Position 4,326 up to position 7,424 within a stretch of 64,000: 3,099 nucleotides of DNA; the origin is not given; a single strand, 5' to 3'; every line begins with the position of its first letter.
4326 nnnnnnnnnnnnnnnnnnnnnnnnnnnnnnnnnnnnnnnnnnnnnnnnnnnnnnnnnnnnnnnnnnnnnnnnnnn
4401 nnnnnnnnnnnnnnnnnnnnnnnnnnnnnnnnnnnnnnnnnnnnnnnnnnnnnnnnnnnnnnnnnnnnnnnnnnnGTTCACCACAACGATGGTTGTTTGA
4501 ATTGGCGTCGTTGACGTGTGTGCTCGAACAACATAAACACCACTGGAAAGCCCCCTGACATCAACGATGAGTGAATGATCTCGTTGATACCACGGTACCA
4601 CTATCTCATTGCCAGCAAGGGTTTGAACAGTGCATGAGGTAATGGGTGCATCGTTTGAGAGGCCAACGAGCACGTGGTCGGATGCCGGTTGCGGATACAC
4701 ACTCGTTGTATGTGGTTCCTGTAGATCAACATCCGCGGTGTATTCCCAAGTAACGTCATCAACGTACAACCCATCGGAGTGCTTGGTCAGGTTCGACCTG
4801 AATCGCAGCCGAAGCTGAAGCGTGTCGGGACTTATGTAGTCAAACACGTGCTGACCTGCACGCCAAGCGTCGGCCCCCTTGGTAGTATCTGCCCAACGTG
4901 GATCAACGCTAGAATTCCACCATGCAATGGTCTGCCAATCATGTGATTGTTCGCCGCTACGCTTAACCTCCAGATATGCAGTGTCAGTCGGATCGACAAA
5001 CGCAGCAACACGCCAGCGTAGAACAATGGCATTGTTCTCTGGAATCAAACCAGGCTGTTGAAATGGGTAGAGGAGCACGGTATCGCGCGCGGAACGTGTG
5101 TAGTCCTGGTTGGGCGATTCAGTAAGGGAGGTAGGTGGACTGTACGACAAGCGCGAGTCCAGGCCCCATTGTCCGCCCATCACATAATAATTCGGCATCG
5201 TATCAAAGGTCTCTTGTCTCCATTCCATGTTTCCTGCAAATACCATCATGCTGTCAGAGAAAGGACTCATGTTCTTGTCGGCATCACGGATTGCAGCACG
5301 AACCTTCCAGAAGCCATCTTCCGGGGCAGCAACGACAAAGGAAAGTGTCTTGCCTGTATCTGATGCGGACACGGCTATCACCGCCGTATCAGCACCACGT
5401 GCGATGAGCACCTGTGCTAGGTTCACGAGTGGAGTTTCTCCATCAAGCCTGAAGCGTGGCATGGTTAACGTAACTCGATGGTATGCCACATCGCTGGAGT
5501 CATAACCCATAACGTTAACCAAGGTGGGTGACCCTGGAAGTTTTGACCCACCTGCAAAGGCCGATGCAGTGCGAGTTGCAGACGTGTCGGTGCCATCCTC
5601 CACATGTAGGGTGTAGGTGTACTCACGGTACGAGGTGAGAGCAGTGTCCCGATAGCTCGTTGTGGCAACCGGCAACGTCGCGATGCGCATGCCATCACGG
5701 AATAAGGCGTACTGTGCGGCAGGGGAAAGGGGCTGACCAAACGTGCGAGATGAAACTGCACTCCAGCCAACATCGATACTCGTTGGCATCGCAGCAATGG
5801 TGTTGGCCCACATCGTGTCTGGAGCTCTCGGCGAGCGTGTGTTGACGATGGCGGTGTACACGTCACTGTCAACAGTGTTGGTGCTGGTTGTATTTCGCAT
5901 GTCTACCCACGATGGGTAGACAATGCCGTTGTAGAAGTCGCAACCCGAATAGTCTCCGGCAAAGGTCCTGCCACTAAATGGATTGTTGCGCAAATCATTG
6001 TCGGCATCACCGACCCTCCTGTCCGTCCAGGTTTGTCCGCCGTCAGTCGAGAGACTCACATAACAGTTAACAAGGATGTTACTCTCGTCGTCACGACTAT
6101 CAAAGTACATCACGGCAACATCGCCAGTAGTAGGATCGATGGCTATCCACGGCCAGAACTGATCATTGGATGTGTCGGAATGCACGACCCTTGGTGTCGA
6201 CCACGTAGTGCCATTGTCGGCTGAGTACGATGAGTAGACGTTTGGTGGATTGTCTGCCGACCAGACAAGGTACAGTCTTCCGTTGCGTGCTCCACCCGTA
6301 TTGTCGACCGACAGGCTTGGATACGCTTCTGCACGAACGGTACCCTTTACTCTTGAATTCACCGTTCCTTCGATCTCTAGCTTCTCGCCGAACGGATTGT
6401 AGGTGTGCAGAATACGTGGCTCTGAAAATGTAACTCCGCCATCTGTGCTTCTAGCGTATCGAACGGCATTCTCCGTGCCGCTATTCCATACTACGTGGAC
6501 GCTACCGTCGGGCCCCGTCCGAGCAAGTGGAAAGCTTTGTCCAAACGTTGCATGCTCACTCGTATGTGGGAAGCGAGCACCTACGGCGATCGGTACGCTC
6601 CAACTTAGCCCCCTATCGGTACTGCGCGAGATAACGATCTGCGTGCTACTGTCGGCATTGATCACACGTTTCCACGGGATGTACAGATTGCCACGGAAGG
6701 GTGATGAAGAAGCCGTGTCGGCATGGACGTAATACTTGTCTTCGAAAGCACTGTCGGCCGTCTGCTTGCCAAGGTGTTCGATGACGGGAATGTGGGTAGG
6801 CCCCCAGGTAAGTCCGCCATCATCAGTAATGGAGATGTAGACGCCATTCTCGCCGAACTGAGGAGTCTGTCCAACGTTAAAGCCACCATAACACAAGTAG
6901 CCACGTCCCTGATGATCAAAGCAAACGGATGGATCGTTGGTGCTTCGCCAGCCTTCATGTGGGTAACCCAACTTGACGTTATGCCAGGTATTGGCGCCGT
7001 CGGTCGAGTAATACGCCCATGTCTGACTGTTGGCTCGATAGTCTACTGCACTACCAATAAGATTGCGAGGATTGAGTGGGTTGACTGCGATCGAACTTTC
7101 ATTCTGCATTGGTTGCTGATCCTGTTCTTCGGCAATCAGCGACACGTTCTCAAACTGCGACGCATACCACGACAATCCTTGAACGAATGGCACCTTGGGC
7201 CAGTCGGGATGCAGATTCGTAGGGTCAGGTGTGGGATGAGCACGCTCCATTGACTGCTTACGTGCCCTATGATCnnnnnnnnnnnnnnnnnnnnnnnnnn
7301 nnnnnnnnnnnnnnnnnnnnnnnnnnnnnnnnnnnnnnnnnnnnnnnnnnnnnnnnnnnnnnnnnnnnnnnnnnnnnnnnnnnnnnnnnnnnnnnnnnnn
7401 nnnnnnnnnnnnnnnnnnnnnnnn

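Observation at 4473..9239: In-frame fusion of a cytoplasmic STAND/AAA_16 ATPase-TPR module to a secreted BNR-propeller T9SS cargo, which is topologically paradoxical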

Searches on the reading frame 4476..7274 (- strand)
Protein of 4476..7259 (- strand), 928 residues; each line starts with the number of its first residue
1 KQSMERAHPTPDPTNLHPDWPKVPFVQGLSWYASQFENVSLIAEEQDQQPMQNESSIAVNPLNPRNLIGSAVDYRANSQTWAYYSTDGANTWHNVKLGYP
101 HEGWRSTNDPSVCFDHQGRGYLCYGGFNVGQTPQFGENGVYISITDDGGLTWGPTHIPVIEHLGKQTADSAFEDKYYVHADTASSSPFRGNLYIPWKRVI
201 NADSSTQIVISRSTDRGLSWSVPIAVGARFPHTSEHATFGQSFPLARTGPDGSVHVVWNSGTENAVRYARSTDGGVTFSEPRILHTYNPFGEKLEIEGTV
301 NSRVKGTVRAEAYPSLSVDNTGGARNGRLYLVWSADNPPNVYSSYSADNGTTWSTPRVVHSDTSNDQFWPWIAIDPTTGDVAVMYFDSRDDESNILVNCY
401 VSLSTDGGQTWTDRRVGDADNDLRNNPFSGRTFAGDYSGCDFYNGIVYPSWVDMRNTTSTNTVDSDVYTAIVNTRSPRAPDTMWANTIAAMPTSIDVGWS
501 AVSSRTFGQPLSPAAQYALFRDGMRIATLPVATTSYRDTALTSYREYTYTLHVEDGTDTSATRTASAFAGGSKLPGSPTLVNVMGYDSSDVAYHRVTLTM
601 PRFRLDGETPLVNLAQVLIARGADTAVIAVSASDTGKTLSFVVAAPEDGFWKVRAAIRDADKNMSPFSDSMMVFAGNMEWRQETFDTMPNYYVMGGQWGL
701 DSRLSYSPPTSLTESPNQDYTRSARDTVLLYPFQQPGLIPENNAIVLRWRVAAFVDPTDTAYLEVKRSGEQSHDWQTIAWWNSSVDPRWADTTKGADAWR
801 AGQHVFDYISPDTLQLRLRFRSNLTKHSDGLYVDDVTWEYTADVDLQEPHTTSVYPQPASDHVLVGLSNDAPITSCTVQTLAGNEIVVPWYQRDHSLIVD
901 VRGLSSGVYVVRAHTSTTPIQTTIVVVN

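Call 29: search_solved_structures(query=window:4476-7259:-, max_evalue=0.01)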
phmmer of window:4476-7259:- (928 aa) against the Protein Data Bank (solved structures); distinct sequences matched with E-value up to 0.01: 0.
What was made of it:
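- Closest known: GH33 sialidases with propeller + Ig linker + carbohydrate-binding module. Different: No PDB hit by sequence (call 29).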

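Call 59: predict_structure(alignment_id=A3)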
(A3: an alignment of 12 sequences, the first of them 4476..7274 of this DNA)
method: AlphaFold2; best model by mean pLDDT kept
length: 933 residues; sequences in the alignment: 12
mean_pLDDT: 67.5   pTM: 0.53
mean pLDDT of the five models: 67.5, 67.4, 67.1, 63.9, 63.1
residues with pLDDT >= 90: 120; 70-90: 402; 50-70: 184; < 50: 227
segments of 3 or more residues with pLDDT < 50: 1-58, 136-138, 240-245, 296-315, 394-401, 422-443, 457-475, 577-579, 683-732, 736-747, 776-778, 828-834, 846-856
pLDDT, mean of each block of 10 residues (from residue 1): 25 36 32 26 30 39 71 66 70 63 78 74 86 59 81 76 77 54 81 89 66 87 87 67 53 89 74 90 89 51 27 55 83 87 78 88 76 77 83 47 75 82 35 30 63 51 31 55 84 80 92 88 94 95 86 90 80 62 77 67 86 82 87 91 88 76 88 75 36 25 26 30 36 46 48 68 69 55 75 62 72 57 57 55 50 52 85 83 83 90 91 87 78 77
secondary structure, 60 per line:
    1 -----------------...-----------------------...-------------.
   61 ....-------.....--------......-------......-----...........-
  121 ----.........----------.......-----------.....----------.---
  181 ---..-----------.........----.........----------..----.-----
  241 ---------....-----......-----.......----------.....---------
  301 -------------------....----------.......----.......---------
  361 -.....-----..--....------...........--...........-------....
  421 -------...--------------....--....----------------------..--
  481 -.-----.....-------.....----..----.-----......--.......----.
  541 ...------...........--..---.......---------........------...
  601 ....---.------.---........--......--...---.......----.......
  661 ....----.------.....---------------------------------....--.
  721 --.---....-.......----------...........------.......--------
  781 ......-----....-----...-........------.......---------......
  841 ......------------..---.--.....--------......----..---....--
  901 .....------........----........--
elements in order (helices of 4 or more, strands of 3 or more residues): E60-64 E72-76 E85-90 E98-103 E109-119 E125-133 E144-150 E162-166 E197-205 E210-218 E250-253 E259-264 E270-276 E287-291 E320-323 E334-340 E345-351 E362-366 E376-379 E386-396 E399-409 E417-420 E445-448 E451-454 E488-492 E500-504 E521-526 E529-535 E540-543 E550-560 E568-574 E584-591 E598-604 E619-626 E629-634 E643-649 E654-664 E676-680 H714-717 H727-730 E732-738 E749-759 E766-772 E781-786 H792-795 E805-812 E819-825 E835-846 E867-871 E880-885 E895-898 E901-905 E912-919 E924-931
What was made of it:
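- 4725..5822 (-): FN3/Ig-like domains (aa ~1140-1335) followed by a beta-sandwich, jelly-roll-like domain (aa ~1340-1505). Beta-strand domains in the AF2 model (call 59).
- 4476..4700 (-): T9SS type A C-terminal sorting domain, aa 1514-1588. Model pLDDT 83-91 with beta strands (call 59).
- On T9SS type A cargo (Por_Secre_tail, TIGR04183 / PF18962): AF2 model residues 860-931 are all beta strands with pLDDT 83-91 (call 59).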

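Call 61: fold_search(model_id=the predicted structure, library=pdb)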
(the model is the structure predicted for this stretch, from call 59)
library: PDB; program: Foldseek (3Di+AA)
matches with E <= 10: 1735; with E <= 0.001: 512
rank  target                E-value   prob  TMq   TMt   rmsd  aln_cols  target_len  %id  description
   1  1wcq_A                2.9e-14  1.00  0.24  0.35  22.6       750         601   13  Mutagenesis of the Nucleophilic Tyrosine in a Bacterial Sialidase to Phenylalanine. (released 2005-10-12)
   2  2ber                  7.7e-14  1.00  0.26  0.38  20.6       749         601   13  Y370G Active Site Mutant of the Sialidase from Micromonospora viridifaciens in complex with beta-Neu5Ac (sialic acid). (released 2005-04-04)
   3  2bzd_C                1.1e-13  1.00  0.26  0.39  21.6       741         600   12  Galactose recognition by the carbohydrate-binding module of a bacterial sialidase. (released 2005-08-19)
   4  1w8o_A                1.5e-13  1.00  0.24  0.36  21.5       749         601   12  Contribution of the Active Site Aspartic Acid to Catalysis in the Bacterial Neuraminidase from Micromonospora viridifa (released 2004-09-29)
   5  8q6t_I                7.0e-12  1.00  0.12  0.11  91.8      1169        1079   10  Helical reconstruction of the relaxed thick filament from FIB milled left ventricular mouse myofibrils (released 2023-11-01)
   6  8g4l_am               6.2e-11  1.00  0.10  0.09  65.0      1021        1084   10  Cryo-EM structure of the human cardiac myosin filament (released 2023-11-01)
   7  9ozc_A                1.3e-10  1.00  0.20  0.13  26.6       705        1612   10  Cryo-EM structure of 1:2:1 ROS1/NEL/NICOL holo-complex, conformation 1. (released 2026-02-25)
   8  9ozh_D                3.6e-10  1.00  0.11  0.07  38.2      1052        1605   10  Cryo-EM structure of 1:2:1 ROS1/NEL/NICOL holo-complex, conformation 2. (released 2026-02-25)
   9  8v2b_B                1.7e-09  1.00  0.11  0.16  28.0       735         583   10  Cryo-EM structure of mouse type II OSM receptor complex: model for full extracellular assembly (released 2024-11-20)
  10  8v29_B                2.4e-09  1.00  0.10  0.15  29.9       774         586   10  Cryo-EM structure of human type I OSM receptor complex: model for full extracellular assembly (released 2024-11-20)
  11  5mum                  2.5e-09  1.00  0.24  0.51  10.2       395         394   15  Glycoside Hydrolase BACINT_00347 (released 2017-04-26)
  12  8v2b_C                3.2e-09  1.00  0.10  0.12  35.6       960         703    9  Cryo-EM structure of mouse type II OSM receptor complex: model for full extracellular assembly (released 2024-11-20)
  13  9ba4_A                3.2e-09  1.00  0.10  0.09  47.6      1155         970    8  Full-length cross-linked Contactin 2 (CNTN2) (released 2024-07-17)
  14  9bfp_A                4.0e-09  1.00  0.12  0.11  30.1      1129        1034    9  Cryo-EM structure of Sevenless extracellular domain (monomer) (released 2025-01-29)
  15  6tpw                  4.5e-09  1.00  0.09  0.19  28.6       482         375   15  Crystal structures of FNIII domain one through four of the human leucocyte common antigen-related protein ( LAR) (released 2020-05-13)
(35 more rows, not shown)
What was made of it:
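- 5835..7142 (-): Six-bladed BNR/Asp-box beta-propeller, aa ~700-1135. Sialidase-like fold, but no FRIP motif. Best fold match is the Micromonospora viridifaciens sialidase 1wcq, E 3e-14 at 13% identity (call 61).
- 4725..5822 (-): Overall match to the propeller + Ig + carbohydrate-binding-module architecture of 1wcq/2bzd (call 61).
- Closest known: GH33 sialidases with propeller + Ig linker + carbohydrate-binding module. Same: Top Foldseek hits, E 3e-14 (call 61).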
